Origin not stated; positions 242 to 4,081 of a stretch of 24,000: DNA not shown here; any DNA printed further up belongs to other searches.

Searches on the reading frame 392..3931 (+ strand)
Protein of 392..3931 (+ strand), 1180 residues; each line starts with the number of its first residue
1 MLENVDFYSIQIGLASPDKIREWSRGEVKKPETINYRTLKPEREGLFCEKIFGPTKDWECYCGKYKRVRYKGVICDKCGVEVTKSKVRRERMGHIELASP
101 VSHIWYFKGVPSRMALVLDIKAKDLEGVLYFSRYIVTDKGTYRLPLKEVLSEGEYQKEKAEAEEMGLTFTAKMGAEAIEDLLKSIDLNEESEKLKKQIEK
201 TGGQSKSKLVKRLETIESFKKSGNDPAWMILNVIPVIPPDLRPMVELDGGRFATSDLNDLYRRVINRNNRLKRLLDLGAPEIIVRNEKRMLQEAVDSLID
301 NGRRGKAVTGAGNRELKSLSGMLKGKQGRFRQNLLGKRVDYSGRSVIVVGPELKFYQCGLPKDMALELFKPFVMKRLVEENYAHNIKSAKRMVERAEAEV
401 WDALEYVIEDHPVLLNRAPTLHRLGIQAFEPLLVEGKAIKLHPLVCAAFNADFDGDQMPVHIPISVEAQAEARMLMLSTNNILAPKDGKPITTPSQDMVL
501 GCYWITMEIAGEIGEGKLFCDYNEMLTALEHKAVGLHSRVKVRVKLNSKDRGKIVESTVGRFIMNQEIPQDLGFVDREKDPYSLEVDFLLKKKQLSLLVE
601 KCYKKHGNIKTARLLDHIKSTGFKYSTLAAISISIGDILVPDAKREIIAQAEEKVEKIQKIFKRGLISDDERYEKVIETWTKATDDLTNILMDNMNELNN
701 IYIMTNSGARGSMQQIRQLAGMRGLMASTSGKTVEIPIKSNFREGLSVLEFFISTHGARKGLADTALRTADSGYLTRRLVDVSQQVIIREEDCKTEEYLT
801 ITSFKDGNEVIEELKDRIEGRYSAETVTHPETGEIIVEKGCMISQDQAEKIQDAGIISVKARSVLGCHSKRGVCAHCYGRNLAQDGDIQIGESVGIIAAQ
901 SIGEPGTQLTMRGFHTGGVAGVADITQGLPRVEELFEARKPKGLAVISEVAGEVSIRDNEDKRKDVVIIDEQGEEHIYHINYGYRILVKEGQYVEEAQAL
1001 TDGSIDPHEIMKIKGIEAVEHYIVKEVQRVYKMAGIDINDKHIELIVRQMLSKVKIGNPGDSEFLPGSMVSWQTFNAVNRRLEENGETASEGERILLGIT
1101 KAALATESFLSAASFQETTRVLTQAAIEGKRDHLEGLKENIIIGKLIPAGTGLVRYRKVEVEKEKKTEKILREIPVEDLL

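Call 69: search_protein_families(library=pfam, proteins=[window:392-3931:+], max_evalue=0.001)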
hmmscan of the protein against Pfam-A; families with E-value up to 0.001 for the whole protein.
window:392-3931:+ (1180 aa): 6 families
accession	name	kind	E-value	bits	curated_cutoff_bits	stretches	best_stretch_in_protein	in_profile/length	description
PF04997.17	RNA_pol_Rpb1_1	-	4.6e-87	292.7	39.7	1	7-334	4-312/312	RNA polymerase Rpb1, domain 1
PF04998.22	RNA_pol_Rpb1_5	-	1.4e-64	218.6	28.5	1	745-1104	1-264/267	RNA polymerase Rpb1, domain 5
PF00623.25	RNA_pol_Rpb1_2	-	1.3e-37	130.1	25.3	1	336-477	1-165/166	RNA polymerase Rpb1, domain 2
PF04983.23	RNA_pol_Rpb1_3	-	4e-27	95.5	28.9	1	481-638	1-162/162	RNA polymerase Rpb1, domain 3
PF05000.22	RNA_pol_Rpb1_4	-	1.7e-16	60.5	24.8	1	667-743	1-107/107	RNA polymerase Rpb1, domain 4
PF01333.25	Apocytochr_F_C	-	0.00012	22.6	30.4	1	949-1002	8-62/118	Apocytochrome F, C-terminal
